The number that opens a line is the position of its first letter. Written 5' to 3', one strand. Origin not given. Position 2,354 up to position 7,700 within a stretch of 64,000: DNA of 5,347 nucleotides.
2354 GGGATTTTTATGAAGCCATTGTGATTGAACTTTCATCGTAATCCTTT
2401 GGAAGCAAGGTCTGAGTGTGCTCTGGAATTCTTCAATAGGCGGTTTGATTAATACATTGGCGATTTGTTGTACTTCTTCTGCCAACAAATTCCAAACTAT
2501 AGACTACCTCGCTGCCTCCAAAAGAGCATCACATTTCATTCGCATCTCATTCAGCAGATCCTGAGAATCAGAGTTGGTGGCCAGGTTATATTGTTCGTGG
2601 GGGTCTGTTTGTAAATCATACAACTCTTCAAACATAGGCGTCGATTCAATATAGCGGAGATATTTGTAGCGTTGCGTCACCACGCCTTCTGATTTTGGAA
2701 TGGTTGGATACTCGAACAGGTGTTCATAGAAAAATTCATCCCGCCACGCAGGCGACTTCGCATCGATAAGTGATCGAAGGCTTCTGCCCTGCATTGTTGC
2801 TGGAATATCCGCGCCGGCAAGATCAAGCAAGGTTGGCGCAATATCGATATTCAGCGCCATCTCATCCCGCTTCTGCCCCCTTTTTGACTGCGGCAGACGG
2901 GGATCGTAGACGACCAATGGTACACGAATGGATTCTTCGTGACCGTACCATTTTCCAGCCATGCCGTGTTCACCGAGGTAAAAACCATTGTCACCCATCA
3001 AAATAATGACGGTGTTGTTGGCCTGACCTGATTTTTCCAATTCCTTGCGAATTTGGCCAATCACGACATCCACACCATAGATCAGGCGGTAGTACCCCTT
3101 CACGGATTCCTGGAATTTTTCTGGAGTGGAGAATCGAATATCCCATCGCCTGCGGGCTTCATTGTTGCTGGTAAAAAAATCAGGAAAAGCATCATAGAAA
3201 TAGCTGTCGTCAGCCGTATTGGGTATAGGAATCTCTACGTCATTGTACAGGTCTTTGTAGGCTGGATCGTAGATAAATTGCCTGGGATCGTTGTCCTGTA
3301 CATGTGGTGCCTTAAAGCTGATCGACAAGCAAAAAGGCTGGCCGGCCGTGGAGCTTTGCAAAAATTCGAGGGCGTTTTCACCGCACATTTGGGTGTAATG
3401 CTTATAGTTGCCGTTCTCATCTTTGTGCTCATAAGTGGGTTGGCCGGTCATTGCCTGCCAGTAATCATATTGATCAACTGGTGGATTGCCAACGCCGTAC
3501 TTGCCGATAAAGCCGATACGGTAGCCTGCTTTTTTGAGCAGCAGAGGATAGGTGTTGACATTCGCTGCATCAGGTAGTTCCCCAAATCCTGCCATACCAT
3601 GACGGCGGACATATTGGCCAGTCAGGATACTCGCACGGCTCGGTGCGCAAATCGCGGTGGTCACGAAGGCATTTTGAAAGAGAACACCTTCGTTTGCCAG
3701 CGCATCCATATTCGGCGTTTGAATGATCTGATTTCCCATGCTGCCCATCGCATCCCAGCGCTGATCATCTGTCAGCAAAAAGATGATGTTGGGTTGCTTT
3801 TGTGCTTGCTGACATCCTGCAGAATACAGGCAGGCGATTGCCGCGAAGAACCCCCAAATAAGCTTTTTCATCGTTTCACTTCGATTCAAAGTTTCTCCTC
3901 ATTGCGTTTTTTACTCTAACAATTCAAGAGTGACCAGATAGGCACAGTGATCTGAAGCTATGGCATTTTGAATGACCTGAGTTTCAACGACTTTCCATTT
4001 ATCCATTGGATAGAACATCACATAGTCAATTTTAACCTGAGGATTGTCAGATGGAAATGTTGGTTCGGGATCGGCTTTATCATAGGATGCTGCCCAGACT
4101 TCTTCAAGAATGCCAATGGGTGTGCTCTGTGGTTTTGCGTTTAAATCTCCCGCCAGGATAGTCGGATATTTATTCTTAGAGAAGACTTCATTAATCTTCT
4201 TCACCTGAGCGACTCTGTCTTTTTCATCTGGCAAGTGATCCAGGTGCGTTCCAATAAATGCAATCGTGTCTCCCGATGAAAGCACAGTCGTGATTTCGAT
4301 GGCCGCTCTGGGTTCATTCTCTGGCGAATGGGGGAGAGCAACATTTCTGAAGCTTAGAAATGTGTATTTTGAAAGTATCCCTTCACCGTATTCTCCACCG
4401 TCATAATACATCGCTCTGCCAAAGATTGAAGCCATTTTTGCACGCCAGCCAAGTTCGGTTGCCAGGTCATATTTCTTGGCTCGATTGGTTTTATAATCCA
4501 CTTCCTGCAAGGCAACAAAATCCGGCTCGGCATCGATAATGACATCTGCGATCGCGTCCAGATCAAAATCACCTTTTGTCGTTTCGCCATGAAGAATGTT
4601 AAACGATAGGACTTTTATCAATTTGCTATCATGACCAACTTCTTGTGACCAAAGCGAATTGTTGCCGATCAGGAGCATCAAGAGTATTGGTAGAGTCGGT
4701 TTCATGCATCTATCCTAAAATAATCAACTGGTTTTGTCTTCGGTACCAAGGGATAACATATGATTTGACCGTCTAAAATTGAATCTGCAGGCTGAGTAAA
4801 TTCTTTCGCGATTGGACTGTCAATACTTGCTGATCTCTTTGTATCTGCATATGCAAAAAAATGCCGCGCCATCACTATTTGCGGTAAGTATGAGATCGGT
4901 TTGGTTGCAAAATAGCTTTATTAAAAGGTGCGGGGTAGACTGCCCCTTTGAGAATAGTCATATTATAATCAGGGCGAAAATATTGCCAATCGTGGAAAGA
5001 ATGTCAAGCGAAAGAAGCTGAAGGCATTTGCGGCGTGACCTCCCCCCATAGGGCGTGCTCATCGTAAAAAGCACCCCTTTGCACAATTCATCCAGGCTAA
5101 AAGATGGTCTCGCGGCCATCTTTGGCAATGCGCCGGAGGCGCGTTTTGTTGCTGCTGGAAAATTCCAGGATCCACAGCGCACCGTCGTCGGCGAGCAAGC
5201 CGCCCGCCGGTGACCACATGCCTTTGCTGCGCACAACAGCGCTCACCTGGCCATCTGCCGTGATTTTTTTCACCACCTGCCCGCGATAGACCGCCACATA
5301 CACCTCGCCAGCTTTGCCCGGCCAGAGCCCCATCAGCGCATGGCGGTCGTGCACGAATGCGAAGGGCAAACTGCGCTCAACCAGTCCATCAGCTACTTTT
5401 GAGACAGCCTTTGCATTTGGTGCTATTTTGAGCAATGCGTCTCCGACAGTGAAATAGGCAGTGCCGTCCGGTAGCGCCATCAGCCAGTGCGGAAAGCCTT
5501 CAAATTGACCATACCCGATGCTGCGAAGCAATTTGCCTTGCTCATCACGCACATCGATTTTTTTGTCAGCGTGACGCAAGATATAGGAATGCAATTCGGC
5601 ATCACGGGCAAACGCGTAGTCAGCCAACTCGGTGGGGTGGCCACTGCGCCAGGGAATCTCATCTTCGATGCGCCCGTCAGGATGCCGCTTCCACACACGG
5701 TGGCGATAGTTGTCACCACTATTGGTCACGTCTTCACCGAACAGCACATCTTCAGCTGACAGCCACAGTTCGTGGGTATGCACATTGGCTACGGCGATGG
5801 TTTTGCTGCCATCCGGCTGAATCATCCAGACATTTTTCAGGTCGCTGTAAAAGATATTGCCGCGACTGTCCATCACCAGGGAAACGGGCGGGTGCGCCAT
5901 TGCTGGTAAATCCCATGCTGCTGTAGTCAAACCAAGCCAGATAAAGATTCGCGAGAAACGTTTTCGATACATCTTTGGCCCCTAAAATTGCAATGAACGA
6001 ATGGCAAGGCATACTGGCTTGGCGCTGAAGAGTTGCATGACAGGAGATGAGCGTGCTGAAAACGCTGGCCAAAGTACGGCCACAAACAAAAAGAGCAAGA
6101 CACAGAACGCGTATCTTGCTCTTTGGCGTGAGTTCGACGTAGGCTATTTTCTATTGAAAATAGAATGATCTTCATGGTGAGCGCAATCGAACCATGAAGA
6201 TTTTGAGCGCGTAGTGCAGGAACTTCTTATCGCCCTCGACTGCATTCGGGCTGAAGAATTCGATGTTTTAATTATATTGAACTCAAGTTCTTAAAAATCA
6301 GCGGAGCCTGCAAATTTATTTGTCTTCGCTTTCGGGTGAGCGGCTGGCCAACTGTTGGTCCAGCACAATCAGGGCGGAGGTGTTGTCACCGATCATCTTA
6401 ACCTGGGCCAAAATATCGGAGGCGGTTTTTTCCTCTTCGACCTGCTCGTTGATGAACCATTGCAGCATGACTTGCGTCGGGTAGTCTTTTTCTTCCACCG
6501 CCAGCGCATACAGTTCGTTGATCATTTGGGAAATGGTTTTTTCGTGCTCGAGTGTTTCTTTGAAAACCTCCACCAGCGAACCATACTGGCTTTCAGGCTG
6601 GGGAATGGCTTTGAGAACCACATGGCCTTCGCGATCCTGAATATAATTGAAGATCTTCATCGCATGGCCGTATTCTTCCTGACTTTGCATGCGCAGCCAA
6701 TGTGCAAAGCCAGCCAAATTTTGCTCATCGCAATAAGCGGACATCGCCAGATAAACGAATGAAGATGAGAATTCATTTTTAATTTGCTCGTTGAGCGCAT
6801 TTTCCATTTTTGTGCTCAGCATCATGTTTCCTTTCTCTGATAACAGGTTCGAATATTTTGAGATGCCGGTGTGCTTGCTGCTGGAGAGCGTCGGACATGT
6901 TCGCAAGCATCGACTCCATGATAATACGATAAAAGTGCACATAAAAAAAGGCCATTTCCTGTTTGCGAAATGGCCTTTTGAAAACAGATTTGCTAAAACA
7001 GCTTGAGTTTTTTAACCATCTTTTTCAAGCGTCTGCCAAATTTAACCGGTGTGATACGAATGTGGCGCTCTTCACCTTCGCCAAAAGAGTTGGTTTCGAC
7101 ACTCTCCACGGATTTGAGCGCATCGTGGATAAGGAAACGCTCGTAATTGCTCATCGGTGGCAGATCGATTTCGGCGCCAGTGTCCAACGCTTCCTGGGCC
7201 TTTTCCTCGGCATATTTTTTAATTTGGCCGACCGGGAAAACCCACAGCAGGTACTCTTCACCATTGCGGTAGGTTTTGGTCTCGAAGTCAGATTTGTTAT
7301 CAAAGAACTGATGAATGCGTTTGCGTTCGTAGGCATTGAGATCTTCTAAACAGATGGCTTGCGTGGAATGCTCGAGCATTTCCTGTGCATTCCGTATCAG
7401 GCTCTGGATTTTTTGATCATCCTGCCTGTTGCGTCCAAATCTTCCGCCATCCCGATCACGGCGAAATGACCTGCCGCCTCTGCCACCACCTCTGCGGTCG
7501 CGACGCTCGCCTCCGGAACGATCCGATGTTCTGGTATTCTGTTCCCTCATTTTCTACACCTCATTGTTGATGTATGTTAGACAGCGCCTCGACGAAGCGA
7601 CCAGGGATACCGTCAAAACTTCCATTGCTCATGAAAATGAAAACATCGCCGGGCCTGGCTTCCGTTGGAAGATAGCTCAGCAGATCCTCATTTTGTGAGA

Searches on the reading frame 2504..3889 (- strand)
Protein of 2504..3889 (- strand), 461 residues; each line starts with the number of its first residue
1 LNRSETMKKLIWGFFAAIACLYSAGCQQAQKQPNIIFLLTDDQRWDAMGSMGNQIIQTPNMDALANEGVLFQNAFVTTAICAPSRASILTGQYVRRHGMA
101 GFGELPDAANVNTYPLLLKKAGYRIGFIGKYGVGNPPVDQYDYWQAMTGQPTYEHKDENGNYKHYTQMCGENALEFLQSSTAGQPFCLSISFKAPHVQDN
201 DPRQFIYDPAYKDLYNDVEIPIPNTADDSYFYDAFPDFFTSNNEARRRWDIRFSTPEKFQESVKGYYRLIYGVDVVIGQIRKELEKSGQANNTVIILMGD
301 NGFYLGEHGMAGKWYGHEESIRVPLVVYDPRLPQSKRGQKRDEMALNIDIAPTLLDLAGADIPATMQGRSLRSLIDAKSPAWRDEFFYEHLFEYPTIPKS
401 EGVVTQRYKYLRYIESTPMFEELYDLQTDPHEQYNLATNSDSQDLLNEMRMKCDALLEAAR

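Call 5: search_protein_families(library=pfam, proteins=[window:2504-3889:-], max_evalue=1)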
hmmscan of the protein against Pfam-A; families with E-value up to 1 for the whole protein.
window:2504-3889:- (461 aa): 6 families
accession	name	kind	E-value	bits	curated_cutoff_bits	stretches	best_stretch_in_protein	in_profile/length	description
PF00884.28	Sulfatase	-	1.2e-53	182.8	25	1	33-360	1-301/301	Sulfatase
PF16347.10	SGSH_C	-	1.5e-35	123.1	29.3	1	306-454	1-149/154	N-sulphoglucosamine sulphohydrolase, C-terminal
PF01663.27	Phosphodiest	-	2.1e-10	41.1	23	2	36-104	2-67/342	Type I phosphodiesterase / nucleotide pyrophosphatase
PF14707.11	Sulfatase_C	-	0.023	15.7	30.9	1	423-453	58-89/127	C-terminal region of aryl-sulfatase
PF02995.22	DUF229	-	0.08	12.1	25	1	229-325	275-362/496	Protein of unknown function (DUF229)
PF01676.23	Metalloenzyme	-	0.16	11.9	24.3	1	262-360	165-250/252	Metalloenzyme superfamily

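Call 35: find_related_loci(query=window:2504-3889:-, collection=genome_contigs, flank=10000)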
Query window:2504-3889:- (461 aa) in genome_contigs; peptide patterns used: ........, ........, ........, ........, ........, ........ (x = any residue, [..] = any of these).
415 stretches matched a pattern; 395 encode a relative of the query (tblastn E <= 1e-3); the best 80 are kept; 80 distinct loci.
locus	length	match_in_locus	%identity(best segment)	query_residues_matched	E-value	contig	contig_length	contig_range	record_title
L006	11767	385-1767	76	1-461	0e+0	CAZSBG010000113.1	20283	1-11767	MAG TPA_asm: uncultured Cytophagia bacterium isolate SRP141376_co4_290 genome assembly, contig: NODE_4633_length_20283_c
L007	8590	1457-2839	73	1-461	0e+0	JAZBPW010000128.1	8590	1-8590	MAG: candidate division KSB1 bacterium isolate bin.127 k117_6627000, whole genome shotgun sequence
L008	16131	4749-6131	74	1-461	0e+0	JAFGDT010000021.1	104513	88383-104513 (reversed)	MAG: bacterium isolate Zod_Metabat.1186 k87_1920034, whole genome shotgun sequence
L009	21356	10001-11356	63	16-461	0e+0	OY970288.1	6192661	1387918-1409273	MAG: uncultured Cytophagales bacterium isolate MFD03250.bin.c.1 genome assembly, chromosome: 1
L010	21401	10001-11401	60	1-461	0e+0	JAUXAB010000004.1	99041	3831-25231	MAG: Phycisphaerae bacterium isolate CSMAG_2751 CSMAG_2751_k141_284699_length_99041_cov_32.9169, whole genome shotgun se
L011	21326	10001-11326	61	14-450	0e+0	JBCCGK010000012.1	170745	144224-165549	MAG: Bacteroidota bacterium isolate P01_B01_bin.41 k141_3570727_length_170745_cov_31.4659, whole genome shotgun sequence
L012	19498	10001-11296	60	30-461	1e-173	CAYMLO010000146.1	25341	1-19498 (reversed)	MAG TPA_asm: uncultured Planctomycetales bacterium isolate binchicken_co334_152 genome assembly, contig: NODE_3216_lengt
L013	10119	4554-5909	56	6-452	9e-173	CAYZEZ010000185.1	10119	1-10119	MAG TPA_asm: uncultured Bacteroides sp. isolate binchicken_co150_186 genome assembly, contig: NODE_16446_length_10119_co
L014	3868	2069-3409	59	24-460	9e-179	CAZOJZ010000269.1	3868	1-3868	MAG TPA_asm: uncultured Roseivirgaceae bacterium isolate binchicken_co244_135 genome assembly, contig: k141_689704, whol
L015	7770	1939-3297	57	18-461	6e-172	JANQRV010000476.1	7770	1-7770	MAG: Saprospiraceae bacterium isolate IP29b_bin.78 k99_931628, whole genome shotgun sequence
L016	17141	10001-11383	56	6-461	2e-171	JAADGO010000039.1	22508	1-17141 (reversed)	MAG: Chlorobiota bacterium isolate M_MetaBat.121 contig-127_3094, whole genome shotgun sequence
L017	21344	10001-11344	57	17-461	8e-171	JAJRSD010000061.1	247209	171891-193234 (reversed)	MAG: Bacteroidetes bacterium isolate Dive100_bin4.30 k141_479906, whole genome shotgun sequence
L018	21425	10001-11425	58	6-461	2e-170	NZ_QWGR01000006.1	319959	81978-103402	Maribellus luteus strain XSD2 XSD2_scaffold6, whole genome shotgun sequence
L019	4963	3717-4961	59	25-436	3e-173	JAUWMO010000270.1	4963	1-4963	MAG: Bacteroidota bacterium isolate CSMAG_2400 CSMAG_2400_k141_409352_length_4963_cov_7.0000, whole genome shotgun seque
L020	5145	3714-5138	58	6-461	2e-172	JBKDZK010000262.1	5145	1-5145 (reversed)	MAG: Draconibacterium sp. isolate VLC_126 k121_18603014, whole genome shotgun sequence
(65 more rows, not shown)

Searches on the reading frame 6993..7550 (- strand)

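Call 36: search_protein_families(library=pfam, proteins=[window:6993-7550:-], max_evalue=0.001)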
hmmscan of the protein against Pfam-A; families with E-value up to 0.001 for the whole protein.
window:6993-7550:- (185 aa): 2 families
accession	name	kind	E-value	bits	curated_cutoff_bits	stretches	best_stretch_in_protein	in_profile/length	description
PF01424.28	R3H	-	8.5e-21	74.2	26.8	1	110-168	3-60/60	R3H domain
PF23348.1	RDM3_C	-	0.001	19.8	35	0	3-48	62-106/174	RDM3 beta-solenoid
